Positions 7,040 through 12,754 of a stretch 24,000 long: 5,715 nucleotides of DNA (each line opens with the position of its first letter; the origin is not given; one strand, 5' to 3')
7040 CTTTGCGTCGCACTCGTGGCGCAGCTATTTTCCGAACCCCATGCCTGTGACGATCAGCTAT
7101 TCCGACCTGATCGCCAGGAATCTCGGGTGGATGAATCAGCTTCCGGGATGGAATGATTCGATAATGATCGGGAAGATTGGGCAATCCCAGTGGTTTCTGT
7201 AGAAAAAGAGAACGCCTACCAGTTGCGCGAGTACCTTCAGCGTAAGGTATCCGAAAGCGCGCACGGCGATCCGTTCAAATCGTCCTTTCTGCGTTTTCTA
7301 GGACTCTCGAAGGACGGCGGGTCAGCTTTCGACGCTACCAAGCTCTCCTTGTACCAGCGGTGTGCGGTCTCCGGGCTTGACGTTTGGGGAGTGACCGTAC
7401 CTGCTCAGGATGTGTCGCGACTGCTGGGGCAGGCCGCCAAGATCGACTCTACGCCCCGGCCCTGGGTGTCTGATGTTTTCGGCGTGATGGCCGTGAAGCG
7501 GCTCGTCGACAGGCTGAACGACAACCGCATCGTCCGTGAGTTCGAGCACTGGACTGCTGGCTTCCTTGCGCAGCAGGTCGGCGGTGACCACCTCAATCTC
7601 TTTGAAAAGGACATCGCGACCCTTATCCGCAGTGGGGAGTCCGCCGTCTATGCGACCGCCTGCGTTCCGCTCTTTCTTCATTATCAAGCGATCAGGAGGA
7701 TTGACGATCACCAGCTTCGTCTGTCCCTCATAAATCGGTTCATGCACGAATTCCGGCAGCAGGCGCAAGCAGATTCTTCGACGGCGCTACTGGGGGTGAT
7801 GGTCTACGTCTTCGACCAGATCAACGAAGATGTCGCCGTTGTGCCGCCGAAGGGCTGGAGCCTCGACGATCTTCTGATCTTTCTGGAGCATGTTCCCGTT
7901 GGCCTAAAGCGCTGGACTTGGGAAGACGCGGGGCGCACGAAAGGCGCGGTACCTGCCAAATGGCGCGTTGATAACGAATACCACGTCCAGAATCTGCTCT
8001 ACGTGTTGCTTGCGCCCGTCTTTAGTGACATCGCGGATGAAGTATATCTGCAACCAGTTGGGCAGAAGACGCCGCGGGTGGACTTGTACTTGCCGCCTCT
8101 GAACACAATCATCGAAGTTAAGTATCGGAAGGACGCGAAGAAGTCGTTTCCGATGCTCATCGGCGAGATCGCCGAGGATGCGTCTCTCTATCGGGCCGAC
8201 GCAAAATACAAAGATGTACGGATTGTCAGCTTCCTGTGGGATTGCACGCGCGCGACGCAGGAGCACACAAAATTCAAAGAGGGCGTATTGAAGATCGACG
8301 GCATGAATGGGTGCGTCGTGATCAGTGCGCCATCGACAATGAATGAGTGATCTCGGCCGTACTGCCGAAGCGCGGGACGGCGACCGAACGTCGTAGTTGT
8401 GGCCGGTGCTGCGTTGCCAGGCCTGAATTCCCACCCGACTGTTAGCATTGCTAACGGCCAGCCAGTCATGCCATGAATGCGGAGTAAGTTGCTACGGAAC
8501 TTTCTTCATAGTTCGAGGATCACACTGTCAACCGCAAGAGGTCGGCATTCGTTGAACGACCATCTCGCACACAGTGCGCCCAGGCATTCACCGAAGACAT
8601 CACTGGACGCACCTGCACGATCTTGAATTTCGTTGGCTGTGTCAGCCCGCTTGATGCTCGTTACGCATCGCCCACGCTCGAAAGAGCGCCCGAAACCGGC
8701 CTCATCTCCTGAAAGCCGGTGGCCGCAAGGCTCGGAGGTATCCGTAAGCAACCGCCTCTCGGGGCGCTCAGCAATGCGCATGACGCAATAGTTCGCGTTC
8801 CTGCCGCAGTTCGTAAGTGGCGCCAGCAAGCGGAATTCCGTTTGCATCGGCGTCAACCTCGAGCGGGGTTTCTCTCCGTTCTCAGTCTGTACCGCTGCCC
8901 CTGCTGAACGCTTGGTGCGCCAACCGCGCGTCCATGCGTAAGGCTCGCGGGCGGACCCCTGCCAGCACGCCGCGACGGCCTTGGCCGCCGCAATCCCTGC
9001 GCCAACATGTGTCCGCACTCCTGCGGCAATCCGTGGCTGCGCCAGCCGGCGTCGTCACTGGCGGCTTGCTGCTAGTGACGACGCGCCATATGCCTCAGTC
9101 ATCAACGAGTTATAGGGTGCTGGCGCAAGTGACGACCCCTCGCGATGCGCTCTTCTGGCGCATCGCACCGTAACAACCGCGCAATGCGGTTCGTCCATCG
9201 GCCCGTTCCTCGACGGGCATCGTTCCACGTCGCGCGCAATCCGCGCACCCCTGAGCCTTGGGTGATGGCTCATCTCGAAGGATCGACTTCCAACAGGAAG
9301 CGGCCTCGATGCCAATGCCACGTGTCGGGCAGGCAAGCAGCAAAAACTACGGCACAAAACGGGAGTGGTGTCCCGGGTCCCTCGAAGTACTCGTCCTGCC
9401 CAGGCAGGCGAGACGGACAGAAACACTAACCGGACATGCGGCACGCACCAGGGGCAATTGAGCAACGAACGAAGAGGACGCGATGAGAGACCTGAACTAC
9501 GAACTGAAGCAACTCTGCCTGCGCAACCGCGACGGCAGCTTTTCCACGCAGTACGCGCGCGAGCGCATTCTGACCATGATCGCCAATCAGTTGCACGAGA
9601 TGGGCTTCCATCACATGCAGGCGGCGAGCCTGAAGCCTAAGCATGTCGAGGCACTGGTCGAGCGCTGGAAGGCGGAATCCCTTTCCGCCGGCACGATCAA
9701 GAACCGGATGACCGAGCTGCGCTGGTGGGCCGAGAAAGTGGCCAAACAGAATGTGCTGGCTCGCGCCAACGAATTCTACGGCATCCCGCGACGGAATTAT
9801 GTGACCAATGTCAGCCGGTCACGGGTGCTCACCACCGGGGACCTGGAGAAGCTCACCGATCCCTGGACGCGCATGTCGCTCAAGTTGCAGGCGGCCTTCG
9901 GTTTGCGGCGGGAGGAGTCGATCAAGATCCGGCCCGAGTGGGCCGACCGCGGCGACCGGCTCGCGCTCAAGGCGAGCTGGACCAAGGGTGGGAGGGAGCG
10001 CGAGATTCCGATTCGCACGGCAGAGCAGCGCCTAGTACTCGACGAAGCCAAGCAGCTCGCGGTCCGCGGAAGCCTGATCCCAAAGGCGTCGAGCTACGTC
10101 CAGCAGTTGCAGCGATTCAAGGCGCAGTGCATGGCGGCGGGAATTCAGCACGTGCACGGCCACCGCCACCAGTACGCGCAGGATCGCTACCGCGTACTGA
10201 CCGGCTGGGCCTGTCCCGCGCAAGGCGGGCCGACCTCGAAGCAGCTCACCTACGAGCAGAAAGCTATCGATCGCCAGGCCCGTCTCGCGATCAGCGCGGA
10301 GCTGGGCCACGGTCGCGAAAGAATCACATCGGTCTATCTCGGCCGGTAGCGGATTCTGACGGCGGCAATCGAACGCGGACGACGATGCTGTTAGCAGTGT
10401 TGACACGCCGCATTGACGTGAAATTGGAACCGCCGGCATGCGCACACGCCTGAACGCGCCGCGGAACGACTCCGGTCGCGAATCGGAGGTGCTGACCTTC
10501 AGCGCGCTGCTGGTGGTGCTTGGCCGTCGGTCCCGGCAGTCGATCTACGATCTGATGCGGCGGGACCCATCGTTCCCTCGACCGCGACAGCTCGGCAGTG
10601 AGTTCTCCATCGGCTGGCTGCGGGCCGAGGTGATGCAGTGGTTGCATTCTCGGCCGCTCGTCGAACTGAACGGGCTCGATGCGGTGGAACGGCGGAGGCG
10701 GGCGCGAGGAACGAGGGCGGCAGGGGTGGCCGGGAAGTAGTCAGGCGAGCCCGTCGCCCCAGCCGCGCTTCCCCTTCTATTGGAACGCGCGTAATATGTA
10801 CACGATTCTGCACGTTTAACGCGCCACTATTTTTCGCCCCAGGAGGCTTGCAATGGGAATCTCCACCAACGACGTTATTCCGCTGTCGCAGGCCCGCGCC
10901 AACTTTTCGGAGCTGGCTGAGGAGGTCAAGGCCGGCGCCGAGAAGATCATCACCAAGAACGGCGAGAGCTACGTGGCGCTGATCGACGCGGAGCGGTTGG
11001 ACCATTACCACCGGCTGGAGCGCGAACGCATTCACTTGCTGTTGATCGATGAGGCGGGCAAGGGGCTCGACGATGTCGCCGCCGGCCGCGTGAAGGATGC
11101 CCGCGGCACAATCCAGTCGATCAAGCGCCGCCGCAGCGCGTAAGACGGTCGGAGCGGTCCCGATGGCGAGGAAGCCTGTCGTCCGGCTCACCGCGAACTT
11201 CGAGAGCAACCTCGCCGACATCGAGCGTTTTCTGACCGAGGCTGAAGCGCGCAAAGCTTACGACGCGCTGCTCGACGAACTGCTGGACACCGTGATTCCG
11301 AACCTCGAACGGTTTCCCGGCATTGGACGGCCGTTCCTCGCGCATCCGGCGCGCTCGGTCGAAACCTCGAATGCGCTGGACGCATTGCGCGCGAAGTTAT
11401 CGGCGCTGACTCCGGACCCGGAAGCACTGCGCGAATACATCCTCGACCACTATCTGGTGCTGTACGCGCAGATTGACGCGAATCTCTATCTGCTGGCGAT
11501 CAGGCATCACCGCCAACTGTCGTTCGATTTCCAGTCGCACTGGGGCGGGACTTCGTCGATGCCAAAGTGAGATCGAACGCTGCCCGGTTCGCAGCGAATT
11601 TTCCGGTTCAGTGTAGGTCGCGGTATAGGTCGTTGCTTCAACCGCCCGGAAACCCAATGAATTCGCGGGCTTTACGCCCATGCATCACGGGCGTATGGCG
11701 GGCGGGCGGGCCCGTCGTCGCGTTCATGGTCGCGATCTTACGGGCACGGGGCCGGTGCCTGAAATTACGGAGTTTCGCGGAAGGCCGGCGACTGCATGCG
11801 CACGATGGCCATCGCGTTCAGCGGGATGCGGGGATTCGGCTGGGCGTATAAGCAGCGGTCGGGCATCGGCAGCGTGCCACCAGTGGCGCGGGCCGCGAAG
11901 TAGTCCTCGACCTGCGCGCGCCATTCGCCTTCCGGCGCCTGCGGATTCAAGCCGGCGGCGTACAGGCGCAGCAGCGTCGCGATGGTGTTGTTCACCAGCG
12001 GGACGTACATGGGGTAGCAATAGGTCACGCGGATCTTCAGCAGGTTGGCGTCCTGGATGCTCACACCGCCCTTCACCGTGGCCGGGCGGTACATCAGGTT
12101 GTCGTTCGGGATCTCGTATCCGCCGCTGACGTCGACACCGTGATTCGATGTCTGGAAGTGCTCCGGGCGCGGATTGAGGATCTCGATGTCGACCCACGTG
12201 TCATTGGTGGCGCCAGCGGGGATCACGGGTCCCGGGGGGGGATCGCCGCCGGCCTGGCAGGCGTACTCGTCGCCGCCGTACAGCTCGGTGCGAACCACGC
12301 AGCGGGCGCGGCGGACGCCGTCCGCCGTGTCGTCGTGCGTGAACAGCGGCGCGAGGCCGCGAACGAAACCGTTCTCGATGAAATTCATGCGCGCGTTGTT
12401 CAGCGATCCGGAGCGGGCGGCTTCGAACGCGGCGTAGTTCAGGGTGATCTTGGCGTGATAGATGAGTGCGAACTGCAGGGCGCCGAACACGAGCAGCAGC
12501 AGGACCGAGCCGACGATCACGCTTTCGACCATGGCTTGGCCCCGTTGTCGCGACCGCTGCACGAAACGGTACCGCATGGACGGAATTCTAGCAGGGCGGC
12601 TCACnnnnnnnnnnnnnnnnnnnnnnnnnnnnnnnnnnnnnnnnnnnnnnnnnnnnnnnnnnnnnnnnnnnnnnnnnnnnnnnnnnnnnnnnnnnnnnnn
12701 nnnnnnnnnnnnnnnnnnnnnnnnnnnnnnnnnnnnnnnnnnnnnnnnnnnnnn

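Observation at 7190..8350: pAgo-coupled protein: PD-(D/E)XK nuclease C-terminus fused to an unrecognised ~250-aa N-terminal domain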

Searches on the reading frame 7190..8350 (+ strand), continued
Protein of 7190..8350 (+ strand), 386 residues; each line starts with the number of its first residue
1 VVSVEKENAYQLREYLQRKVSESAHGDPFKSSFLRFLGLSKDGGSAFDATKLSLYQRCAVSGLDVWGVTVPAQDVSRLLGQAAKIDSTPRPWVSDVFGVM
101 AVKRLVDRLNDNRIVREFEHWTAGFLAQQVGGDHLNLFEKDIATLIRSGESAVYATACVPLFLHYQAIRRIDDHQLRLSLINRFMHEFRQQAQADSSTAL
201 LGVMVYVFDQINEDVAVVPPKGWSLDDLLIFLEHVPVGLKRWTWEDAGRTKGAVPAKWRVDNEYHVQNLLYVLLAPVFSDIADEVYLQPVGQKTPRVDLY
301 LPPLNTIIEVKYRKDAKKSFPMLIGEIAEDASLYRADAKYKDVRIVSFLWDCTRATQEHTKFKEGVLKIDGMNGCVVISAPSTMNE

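Call 59: search_protein_families(library=pfam, alignment_id=A3, max_evalue=0.00001)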
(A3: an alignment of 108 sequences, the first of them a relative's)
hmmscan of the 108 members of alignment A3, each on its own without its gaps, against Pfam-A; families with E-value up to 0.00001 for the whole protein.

A. member 1, L001:4433-6469:- (679 aa): 1 family
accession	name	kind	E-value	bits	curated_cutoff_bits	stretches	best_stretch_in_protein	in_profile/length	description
PF02195.25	ParB_N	-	1.9e-07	31.5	26.3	1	53-133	20-94/95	ParB N-terminal domain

B. families by the number of members that match (of 108 scanned): 92 families (the first 25 are shown)
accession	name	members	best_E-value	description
PF00583.31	Acetyltransf_1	3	2.2e-16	Acetyltransferase (GNAT) family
PF00440.29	TetR_N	3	6e-14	Bacterial regulatory proteins, tetR family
PF13508.13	Acetyltransf_7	3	2e-11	Acetyltransferase (GNAT) domain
PF00239.26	Resolvase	2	4.2e-46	Resolvase, N terminal domain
PF01368.27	DHH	2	1.5e-26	DHH family, N-terminal domain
PF02272.25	DHHA1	2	3.5e-23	DHHA1 domain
PF17768.7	RecJ_OB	2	1.8e-22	RecJ OB domain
PF13304.12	AAA_21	2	6.8e-20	AAA domain, putative AbiEii toxin, Type IV TA system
PF13676.11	TIR_2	2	1.8e-19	TIR domain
PF08843.17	AbiEii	2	4.1e-16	Nucleotidyl transferase AbiEii toxin, Type IV TA system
PF13495.12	Phage_int_SAM_4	2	6.6e-13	Phage integrase, N-terminal SAM-like domain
PF13673.13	Acetyltransf_10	2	6e-09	Acetyltransferase (GNAT) domain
PF02195.25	ParB_N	2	1.8e-07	ParB N-terminal domain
PF02796.21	HTH_7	2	7.9e-07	Helix-turn-helix domain of resolvase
PF10605.15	3HBOH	1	4.1e-140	3HB-oligomer hydrolase (3HBOH)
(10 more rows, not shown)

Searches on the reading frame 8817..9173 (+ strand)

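Call 68: search_protein_families(library=pfam, proteins=[window:8817-9173:+], max_evalue=1)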
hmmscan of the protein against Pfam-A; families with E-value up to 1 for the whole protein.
window:8817-9173:+ (118 aa): 1 family
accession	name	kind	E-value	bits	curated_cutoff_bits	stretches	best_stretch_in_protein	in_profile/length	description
PF09849.14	DUF2076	-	0.037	14.5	38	1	47-96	135-182/265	Uncharacterized protein conserved in bacteria (DUF2076)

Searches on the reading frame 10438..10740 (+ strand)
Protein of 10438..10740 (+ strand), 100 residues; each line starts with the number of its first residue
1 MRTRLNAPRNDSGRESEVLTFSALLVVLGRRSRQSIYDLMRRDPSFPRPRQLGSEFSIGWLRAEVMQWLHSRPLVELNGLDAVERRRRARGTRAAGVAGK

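Call 68: search_protein_families(library=pfam, proteins=[window:10438-10740:+], max_evalue=1)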
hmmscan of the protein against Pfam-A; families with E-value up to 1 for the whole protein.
window:10438-10740:+ (100 aa): 1 family
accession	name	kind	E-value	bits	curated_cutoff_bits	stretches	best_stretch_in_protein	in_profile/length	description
PF05930.18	Phage_AlpA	-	7.8e-10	38.9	21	1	32-69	16-51/51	Prophage CP4-57 regulatory protein (AlpA)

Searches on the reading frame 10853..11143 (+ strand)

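Call 35: search_protein_families(library=pfam, proteins=[window:10853-11143:+], max_evalue=1)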
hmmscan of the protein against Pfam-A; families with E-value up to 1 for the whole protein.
window:10853-11143:+ (96 aa): 1 family
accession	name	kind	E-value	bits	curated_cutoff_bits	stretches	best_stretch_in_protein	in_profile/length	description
PF02604.26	PhdYeFM_antitox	-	4.6e-10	39.6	29.8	1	7-74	2-66/74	Antitoxin Phd_YefM, type II toxin-antitoxin system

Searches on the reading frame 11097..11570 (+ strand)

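Call 35: search_protein_families(library=pfam, proteins=[window:11097-11570:+], max_evalue=1)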
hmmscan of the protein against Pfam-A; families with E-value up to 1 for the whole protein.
window:11097-11570:+ (157 aa): 1 family
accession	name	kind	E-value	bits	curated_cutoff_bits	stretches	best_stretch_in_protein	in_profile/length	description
PF05016.21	ParE_toxin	-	6.7e-08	33.4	23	1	29-140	1-87/89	ParE toxin of type II toxin-antitoxin system, parDE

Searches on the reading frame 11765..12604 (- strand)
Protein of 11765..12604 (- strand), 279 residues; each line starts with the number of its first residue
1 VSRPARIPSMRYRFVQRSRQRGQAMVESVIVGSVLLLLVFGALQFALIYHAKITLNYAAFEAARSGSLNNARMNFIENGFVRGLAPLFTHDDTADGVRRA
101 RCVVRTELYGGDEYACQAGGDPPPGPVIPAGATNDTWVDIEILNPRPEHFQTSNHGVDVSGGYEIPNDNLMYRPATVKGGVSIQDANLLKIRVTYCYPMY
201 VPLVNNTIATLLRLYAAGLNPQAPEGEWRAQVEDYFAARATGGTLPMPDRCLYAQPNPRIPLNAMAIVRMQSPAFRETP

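Call 35: search_protein_families(library=pfam, proteins=[window:11765-12604:-], max_evalue=1)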
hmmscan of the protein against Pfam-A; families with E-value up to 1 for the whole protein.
window:11765-12604:- (279 aa): 1 family
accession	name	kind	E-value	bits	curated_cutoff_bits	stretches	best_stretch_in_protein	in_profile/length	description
PF07811.17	TadE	-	3.7e-12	46.6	22.9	1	22-64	1-43/43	TadE-like protein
